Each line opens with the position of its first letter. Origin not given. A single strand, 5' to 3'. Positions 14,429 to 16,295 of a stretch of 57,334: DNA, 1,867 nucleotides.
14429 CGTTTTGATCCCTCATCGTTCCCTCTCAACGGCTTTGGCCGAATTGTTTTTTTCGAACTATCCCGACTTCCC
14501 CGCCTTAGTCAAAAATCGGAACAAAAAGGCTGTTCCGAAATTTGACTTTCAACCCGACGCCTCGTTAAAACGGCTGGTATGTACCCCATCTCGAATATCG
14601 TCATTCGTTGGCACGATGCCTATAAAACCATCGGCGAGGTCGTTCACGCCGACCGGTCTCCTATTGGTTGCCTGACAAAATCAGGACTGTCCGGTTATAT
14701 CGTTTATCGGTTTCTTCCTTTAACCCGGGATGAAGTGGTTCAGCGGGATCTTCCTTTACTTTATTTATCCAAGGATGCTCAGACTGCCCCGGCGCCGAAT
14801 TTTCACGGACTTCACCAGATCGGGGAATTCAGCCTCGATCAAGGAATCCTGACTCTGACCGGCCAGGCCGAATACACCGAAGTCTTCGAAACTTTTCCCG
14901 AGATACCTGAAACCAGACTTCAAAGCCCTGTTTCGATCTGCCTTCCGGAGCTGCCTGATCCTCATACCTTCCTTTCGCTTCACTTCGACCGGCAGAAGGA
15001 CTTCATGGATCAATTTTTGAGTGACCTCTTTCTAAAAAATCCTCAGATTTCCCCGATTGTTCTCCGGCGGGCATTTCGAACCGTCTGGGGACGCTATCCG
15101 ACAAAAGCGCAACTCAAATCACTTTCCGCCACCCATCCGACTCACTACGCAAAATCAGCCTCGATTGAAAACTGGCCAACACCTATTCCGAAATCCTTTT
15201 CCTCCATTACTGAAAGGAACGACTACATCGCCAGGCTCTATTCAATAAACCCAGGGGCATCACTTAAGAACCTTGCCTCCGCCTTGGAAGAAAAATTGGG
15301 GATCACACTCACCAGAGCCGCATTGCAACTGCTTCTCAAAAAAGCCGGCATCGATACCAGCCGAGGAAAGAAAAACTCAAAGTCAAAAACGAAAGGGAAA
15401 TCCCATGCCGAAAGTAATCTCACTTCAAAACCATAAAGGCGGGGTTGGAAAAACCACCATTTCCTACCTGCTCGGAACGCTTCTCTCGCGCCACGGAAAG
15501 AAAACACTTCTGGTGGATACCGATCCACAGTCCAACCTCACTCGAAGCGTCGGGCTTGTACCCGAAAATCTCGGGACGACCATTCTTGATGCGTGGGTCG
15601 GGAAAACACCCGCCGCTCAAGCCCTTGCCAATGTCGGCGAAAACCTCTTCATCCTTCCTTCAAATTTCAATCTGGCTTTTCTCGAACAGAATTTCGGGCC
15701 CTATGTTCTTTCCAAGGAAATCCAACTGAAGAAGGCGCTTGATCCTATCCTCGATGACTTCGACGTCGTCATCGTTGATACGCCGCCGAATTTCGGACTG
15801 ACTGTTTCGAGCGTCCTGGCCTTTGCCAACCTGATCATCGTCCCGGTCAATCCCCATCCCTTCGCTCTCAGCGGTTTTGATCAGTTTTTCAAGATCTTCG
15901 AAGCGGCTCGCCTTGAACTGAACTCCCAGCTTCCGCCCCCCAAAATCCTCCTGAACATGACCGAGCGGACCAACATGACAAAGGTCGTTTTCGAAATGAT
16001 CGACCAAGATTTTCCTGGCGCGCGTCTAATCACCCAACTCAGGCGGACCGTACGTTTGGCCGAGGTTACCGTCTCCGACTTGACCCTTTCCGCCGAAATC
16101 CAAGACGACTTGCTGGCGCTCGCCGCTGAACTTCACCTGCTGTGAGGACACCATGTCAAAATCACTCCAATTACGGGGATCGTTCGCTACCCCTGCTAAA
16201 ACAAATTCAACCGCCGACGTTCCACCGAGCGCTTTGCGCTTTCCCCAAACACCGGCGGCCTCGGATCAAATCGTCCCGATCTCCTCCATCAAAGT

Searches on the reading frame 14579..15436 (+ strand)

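Call 16: search_protein_families(library=pfam, proteins=[window:14579-15436:+], max_evalue=0.01)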
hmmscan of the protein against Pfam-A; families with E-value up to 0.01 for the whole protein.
window:14579-15436:+ (285 aa): 1 family
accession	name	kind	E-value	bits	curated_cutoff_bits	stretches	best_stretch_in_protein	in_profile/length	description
PF01498.24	HTH_Tnp_Tc3_2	-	0.0028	18.3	31.5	0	215-265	2-51/72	Transposase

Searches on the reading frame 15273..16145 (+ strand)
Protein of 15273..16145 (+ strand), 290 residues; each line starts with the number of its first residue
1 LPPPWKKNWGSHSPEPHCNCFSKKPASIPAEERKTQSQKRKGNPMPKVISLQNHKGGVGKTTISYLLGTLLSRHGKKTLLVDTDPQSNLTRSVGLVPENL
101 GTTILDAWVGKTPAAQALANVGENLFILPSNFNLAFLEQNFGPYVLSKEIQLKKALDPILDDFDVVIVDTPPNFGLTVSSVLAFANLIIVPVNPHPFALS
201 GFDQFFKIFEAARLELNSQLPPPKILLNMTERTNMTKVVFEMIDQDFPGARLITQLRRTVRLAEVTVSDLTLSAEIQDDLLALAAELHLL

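Call 16: search_protein_families(library=pfam, proteins=[window:15273-16145:+], max_evalue=0.01)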
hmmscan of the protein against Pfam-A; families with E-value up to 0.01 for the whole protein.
window:15273-16145:+ (290 aa): 7 families
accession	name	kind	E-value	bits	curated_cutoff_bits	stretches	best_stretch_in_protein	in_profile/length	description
PF13614.12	AAA_31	-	1.3e-42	146.1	27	1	47-220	2-175/177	AAA domain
PF01656.29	CbiA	-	6.5e-20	71.8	25.4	1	49-268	1-121/125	CobQ/CobB/MinD/ParA nucleotide binding domain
PF02374.21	ArsA_ATPase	-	1.1e-10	41.7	24.3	1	55-92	9-46/305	Anion-transporting ATPase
PF10609.15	ParA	-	2.2e-08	34.3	27.1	1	47-84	4-41/246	NUBPL iron-transfer P-loop NTPase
PF06564.18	CBP_BcsQ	-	7.9e-08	32.5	21.3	1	47-194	2-147/234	Cellulose biosynthesis protein BcsQ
PF09140.17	MipZ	-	6.8e-07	29.3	20.7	0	48-85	2-39/262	ATPase MipZ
PF00142.24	Fer4_NifH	-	0.00023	21.2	25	1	55-108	8-59/271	4Fe-4S iron sulfur cluster binding proteins, NifH/frxC family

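Call 35: search_dna_similar(query=window:15273-16145:+, collection=plasmids, mode=protein, max_rows=15)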
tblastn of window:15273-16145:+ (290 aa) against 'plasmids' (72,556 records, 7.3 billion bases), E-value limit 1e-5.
The search stops at 5000 records and this limit was reached: more records match than are counted here, and every count below describes the 5000 best-scoring records only.
Records with a match: at least 5000; places in all: 5834; records where one place covers at least 80% of the query: 566.
Best place of each record, by identity: <60% 5000.
By first word of the organism name: Enterococcus 1020; Klebsiella 576; Borreliella 262; Enterobacter 181; Salmonella 154; Borrelia 147; Piscirickettsia 139; Agrobacterium 136; Rhizobium 125; Clostridium 110; and 369 more.
By predicted mobility (MOB-suite, as given by PLSDB): non-mobilizable 2410; conjugative 1535; mobilizable 1055.
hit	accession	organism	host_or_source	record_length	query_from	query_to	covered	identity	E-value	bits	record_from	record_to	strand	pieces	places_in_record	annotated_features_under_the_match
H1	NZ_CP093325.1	Bacillus sp. N5-665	whole organism,peat soil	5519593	19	264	85%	34.3%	6e-34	137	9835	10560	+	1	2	none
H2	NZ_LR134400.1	Listeria monocytogenes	Homo sapiens,Vein blood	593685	45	264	76%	38.3%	1e-33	137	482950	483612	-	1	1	AAA family ATPase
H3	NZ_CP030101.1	Listeria monocytogenes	Environment,water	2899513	45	264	76%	38.3%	1e-33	137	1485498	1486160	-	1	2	none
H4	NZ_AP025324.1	Fulvitalea axinellae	-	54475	30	264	81%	35.0%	3e-31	129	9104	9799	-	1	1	ParA family protein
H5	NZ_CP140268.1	Priestia megaterium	Single cell,ginseng rhizosphere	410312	38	264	78%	36.1%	3e-33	135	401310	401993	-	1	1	AAA family ATPase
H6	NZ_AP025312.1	Aureibacter tunicatorum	-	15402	40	266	78%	36.1%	6e-31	129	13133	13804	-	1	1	ParA family protein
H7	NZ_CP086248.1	Clostridium sp. CF011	single colony,bovine feces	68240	33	248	74%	37.3%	3e-35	141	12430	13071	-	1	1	ParA family protein | hypothetical protein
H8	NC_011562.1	Candidatus Azobacteroides pseudotrichonymphae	Pseudotrichonympha grassii (protist) in ...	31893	45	268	77%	36.0%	7e-27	117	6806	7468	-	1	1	ParA family protein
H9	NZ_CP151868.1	Bacillus thuringiensis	tobacco,mixed culture,leaves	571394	42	264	77%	36.0%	1e-33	136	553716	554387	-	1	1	soj: sporulation initiation inhibitor protein Soj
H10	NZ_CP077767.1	Clostridium sp. CM028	single colony,lamb meat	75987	32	248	75%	36.7%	4e-34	138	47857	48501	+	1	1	ParA family protein | hypothetical protein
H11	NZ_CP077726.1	Clostridium sp. CM027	single colony,sheep meat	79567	32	248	75%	36.7%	4e-34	138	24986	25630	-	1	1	ParA family protein | hypothetical protein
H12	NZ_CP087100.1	Clostridium estertheticum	single colony,Vacuum packed lamb meat ...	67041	32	248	75%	36.7%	2e-33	136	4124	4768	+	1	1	ParA family protein | hypothetical protein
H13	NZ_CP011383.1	Calothrix sp. 336/3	-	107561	21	273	87%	31.2%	3e-21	100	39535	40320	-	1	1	ParA family protein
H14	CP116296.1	Tenacibaculum finnmarkense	Atlantic salmon (Salmo salar ...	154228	18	264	85%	31.9%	2e-20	98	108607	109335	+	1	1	ParA family protein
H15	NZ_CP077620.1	Clostridium estertheticum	single colony,bovine feces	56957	32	248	75%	36.2%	1e-32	134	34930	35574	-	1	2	AAA family ATPase | hypothetical protein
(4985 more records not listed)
